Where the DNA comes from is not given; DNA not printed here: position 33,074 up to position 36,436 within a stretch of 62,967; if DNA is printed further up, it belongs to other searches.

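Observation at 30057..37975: FdhA-like / NuoE / NuoF-GltD trio directly upstream of metV-metF: candidate uncharacterised NAD(P)H/ferredoxin-linked electron-input module for methylene-THF reductase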

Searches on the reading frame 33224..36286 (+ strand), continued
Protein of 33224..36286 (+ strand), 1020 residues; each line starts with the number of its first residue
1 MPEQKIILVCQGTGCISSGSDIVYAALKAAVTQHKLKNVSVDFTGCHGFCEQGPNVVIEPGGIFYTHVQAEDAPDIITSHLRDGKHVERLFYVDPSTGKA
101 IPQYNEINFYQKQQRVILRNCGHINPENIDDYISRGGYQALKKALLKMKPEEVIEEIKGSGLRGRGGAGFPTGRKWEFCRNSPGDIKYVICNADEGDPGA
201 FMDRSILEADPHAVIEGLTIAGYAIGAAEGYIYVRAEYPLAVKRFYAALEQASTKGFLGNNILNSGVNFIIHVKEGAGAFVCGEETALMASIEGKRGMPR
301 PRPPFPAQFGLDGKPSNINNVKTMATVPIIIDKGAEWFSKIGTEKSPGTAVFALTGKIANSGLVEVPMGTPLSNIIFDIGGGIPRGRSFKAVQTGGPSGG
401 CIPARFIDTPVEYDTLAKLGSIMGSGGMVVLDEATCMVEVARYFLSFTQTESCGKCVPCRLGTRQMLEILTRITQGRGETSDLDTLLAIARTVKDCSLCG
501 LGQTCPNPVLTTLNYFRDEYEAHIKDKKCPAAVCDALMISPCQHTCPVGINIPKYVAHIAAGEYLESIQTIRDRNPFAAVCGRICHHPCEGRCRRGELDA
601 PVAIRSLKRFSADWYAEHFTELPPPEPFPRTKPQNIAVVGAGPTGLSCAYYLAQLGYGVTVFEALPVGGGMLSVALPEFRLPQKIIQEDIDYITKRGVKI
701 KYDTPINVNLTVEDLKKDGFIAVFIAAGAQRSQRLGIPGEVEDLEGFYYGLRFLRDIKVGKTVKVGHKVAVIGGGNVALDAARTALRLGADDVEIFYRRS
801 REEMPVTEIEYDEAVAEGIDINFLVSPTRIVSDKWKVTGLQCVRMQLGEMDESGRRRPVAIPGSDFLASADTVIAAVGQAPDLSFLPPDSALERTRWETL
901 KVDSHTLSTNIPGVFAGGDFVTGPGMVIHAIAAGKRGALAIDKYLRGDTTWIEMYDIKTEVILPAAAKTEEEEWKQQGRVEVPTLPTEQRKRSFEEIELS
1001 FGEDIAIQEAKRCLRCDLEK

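Call 63: find_encoding_contigs(protein=P0207, flank=8000, max_places=1)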
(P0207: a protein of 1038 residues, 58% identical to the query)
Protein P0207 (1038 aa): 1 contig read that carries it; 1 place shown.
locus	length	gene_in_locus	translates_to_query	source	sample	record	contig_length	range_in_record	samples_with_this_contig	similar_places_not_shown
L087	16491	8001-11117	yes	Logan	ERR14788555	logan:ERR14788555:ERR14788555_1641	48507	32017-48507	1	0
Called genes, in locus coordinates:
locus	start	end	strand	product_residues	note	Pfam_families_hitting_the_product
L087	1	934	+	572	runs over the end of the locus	PF19864:Radical_SAM_N2, PF04055:Radical_SAM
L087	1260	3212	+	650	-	PF13426:PAS_9, PF00989:PAS, PF13188:PAS_8, PF13426:PAS_9, PF00989:PAS, PF13426:PAS_9, PF00512:HisKA, PF02518:HATPase_c, +6 more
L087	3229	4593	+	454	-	PF00072:Response_reg, PF00158:Sigma54_activat, PF14532:Sigma54_activ_2, PF07728:AAA_5, PF00004:AAA (faint), PF25601:AAA_lid_14, PF02954:HTH_8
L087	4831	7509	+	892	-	PF13510:Fer2_4, PF10588:NADH-G_4Fe-4S_3, PF22117:Fer4_Nqo3, PF12838:Fer4_7 (weak), PF00037:Fer4 (weak), PF04879:Molybdop_Fe4S4, PF00384:Molybdopterin, PF01568:Molydop_binding (weak)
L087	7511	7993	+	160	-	PF01257:2Fe-2S_thioredx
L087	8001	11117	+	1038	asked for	PF01257:2Fe-2S_thioredx (weak), PF01512:Complex1_51K, PF10589:NADH_4Fe-4S, PF14691:Fer4_20, PF01946:Thi4 (weak), PF07992:Pyr_redox_2, PF13450:NAD_binding_8, PF13738:Pyr_redox_3, +6 more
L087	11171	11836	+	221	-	PF12225:DUF5981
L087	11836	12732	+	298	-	PF02219:MTHFR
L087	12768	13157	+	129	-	PF00072:Response_reg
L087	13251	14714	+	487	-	PF00072:Response_reg, PF13188:PAS_8 (faint), PF08448:PAS_4 (weak), PF13426:PAS_9 (faint), PF00512:HisKA, PF02518:HATPase_c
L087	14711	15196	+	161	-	PF00027:cNMP_binding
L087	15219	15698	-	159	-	PF13840:ACT_7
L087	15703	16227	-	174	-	-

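Call 64: find_encoding_contigs(protein=P0136, flank=8000, max_places=1)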
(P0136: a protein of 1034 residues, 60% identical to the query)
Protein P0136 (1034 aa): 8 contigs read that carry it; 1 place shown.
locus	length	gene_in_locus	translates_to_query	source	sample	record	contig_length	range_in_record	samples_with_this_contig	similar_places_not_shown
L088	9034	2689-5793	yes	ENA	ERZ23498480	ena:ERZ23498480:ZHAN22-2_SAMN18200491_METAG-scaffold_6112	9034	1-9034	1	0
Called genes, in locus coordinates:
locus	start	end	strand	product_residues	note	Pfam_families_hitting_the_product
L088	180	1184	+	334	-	PF07885:Ion_trans_2, PF02254:TrkA_N, PF02080:TrkA_C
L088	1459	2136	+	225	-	PF13510:Fer2_4, PF00037:Fer4 (faint), PF12838:Fer4_7 (faint), PF10588:NADH-G_4Fe-4S_3, PF13237:Fer4_10 (faint), PF22117:Fer4_Nqo3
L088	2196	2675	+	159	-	PF01257:2Fe-2S_thioredx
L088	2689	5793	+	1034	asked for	PF01257:2Fe-2S_thioredx (faint), PF01512:Complex1_51K, PF10589:NADH_4Fe-4S, PF14691:Fer4_20, PF07992:Pyr_redox_2, PF13450:NAD_binding_8, PF13738:Pyr_redox_3, PF00070:Pyr_redox (weak), +5 more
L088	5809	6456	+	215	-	PF12225:DUF5981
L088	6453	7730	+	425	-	PF13185:GAF_2, PF01590:GAF, PF13492:GAF_3, PF00512:HisKA, PF13581:HATPase_c_2 (weak), PF02518:HATPase_c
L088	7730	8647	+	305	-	PF02219:MTHFR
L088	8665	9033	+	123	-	?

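Call 68: find_related_loci(query=A1, collection=metagenome_contigs, flank=8000)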
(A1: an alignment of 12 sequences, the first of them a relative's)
Query A1 (1028 aa) in metagenome_contigs; peptide patterns used: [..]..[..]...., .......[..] (x = any residue, [..] = any of these).
600 stretches matched a pattern (row limit reached: there are more); 598 encode a relative of the query (tblastn E <= 1e-3); the best 80 are kept; 80 distinct loci.
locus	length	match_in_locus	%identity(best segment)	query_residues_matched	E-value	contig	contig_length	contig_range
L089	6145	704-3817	58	1-1027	0e+0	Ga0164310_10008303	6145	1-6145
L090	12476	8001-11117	57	3-1028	0e+0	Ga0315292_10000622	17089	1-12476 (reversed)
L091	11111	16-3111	54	7-1027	0e+0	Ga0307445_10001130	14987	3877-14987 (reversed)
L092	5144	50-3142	54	15-1028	0e+0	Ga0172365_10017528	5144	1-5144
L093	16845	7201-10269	53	1-1028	0e+0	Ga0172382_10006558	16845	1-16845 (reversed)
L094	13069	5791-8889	53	4-1027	0e+0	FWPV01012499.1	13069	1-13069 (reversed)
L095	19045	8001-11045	54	26-1027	0e+0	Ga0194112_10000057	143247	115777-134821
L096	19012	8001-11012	52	24-1027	0e+0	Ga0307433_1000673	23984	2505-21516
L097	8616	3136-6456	51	18-1027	0e+0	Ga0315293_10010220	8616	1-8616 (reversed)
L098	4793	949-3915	53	33-1028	0e+0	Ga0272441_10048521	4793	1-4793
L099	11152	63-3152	52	2-1027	0e+0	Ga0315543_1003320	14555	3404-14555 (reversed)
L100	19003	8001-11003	52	33-1024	0e+0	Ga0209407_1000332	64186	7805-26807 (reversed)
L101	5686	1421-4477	52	10-1024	0e+0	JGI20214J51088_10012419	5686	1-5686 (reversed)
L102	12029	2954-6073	50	3-1028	0e+0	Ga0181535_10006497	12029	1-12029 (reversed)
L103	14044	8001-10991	52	33-1027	0e+0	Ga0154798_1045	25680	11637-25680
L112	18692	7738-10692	49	37-1028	0e+0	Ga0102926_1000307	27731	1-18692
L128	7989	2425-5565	44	1-1027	0e+0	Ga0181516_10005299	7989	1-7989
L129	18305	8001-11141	44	1-1027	0e+0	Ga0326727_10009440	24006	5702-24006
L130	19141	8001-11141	43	1-1027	0e+0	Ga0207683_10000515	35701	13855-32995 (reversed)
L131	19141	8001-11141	43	1-1027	0e+0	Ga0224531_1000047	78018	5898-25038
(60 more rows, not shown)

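Call 71: search_protein_families(library=pfam, proteins=[L093:11052-12632:+, L093:12652-13650:+, L129:13329-14324:+, L129:14315-15355:+, L130:13099-16548:+, L131:12767-14140:+, L096:11101-11946:+, L128:6544-7989:+, L102:6106-7878:+, L112:12497-13885:+], max_evalue=0.00001)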
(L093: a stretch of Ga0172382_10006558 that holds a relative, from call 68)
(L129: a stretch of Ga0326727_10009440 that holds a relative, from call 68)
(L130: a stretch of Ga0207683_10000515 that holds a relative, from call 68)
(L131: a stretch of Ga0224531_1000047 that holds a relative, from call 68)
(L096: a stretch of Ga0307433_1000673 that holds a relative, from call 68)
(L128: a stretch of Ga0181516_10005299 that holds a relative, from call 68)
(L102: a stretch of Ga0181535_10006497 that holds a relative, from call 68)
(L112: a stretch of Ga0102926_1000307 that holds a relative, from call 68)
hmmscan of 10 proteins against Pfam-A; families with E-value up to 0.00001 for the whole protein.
L093:11052-12632:+ (526 aa): 1 family
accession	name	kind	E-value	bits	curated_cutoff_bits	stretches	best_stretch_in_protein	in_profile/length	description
PF01645.23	Glu_synthase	-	1.1e-17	64.8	20.4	1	279-404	185-307/369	Conserved region in glutamate synthase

L093:12652-13650:+ (332 aa): 2 families
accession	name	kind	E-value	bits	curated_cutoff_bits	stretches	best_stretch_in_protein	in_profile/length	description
PF01995.21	NRD1_2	-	3.4e-83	279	25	1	88-326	1-237/238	NrpR regulatory domains NRD1 and 2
PF08461.16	HTH_12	-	1.2e-15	57.6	21.4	1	14-79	2-66/66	Ribonuclease R winged-helix domain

L129:13329-14324:+ (331 aa): 0 families

L129:14315-15355:+ (346 aa): 1 family
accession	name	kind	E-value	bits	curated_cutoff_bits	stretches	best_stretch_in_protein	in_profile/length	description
PF02517.21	Rce1-like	-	1.5e-09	38.4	22.4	1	129-218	5-91/93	Type II CAAX prenyl endopeptidase Rce1-like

L130:13099-16548:+ (1149 aa): 3 families
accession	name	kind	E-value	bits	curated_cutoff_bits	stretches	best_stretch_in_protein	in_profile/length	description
PF25183.1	OMP_b-brl_4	-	2.1e-216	721.6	30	1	248-1142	1-838/838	Outer membrane beta barrel domain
PF13620.12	CarboxypepD_reg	-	5.6e-23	81.5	32.3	1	32-113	1-82/82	Carboxypeptidase regulatory-like domain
PF13715.12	CarbopepD_reg_2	-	1.4e-08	35.1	32.2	1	33-96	1-61/88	CarboxypepD_reg-like domain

L131:12767-14140:+ (457 aa): 1 family
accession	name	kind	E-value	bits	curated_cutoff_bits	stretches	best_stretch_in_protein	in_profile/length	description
PF02517.21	Rce1-like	-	9.7e-10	39.1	22.4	1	253-343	4-91/93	Type II CAAX prenyl endopeptidase Rce1-like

L096:11101-11946:+ (281 aa): 0 families

L128:6544-7989:+ (482 aa): 4 families
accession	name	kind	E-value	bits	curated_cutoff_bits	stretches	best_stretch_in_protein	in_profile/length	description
PF00015.26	MCPsignal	-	2e-35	122.6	34.6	1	371-481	3-99/172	Methyl-accepting chemotaxis protein (MCP) signalling domain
PF12729.13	4HB_MCP_1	-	2e-19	70.3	27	1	50-218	1-168/181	Four helix bundle sensory module for signal transduction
PF00672.30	HAMP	-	1.1e-10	42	25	1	255-302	1-48/53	HAMP domain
PF02203.21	TarH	-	1.2e-06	29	25.2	1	49-195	3-153/177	Tar ligand binding domain homologue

L102:6106-7878:+ (590 aa): 9 families
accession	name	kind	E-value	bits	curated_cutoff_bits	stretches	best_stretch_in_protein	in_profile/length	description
PF02906.19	Fe_hyd_lg_C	-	1.3e-95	320.1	22.1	1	222-524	1-245/245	Iron only hydrogenase large subunit, C-terminal domain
PF02256.22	Fe_hyd_SSU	-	1.7e-22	79.6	24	1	533-587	2-56/56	Iron hydrogenase small subunit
PF13510.11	Fer2_4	-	1.1e-21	77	22.8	1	2-76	4-81/82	2Fe-2S iron-sulfur cluster binding domain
PF10588.14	NADH-G_4Fe-4S_3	-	1.1e-14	54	27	1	83-120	1-38/40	NADH-ubiquinone oxidoreductase-G iron-sulfur binding region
PF12838.12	Fer4_7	-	2.6e-08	34.6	27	1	145-203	1-52/52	4Fe-4S dicluster domain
PF00037.32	Fer4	-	5.8e-08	32.7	21.1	0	185-204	4-23/24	4Fe-4S binding domain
PF13237.11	Fer4_10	-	1.5e-07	31.7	25.5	0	184-208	4-30/53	4Fe-4S dicluster domain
PF13484.11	Fer4_16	-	6.6e-07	30.5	30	0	189-211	2-25/66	4Fe-4S double cluster binding domain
PF12837.12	Fer4_6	-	9.6e-06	25.8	25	0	186-204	6-24/24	4Fe-4S binding domain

L112:12497-13885:+ (462 aa): 7 families
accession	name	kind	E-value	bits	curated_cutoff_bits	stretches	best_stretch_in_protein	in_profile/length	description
PF05958.17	tRNA_U5-meth_tr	-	1.3e-31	110.4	23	1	97-460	2-356/357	tRNA (Uracil-5-)-methyltransferase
PF13847.12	Methyltransf_31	-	6.3e-14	52.3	27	1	314-435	3-126/145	Methyltransferase domain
PF05175.20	MTS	-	1.6e-07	31.5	23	1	316-394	33-107/170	Methyltransferase small domain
PF13649.12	Methyltransf_25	-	2.8e-07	31.6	27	1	320-372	3-56/97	Methyltransferase domain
PF09445.16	Methyltransf_15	-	1e-06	28.9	22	1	316-397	2-83/165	RNA cap guanine-N2 methyltransferase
PF01938.26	TRAM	-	3.7e-06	27.1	21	1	12-67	3-61/61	TRAM domain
PF03602.21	Cons_hypoth95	-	6.6e-06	26.4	24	0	315-408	42-138/182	Conserved hypothetical protein 95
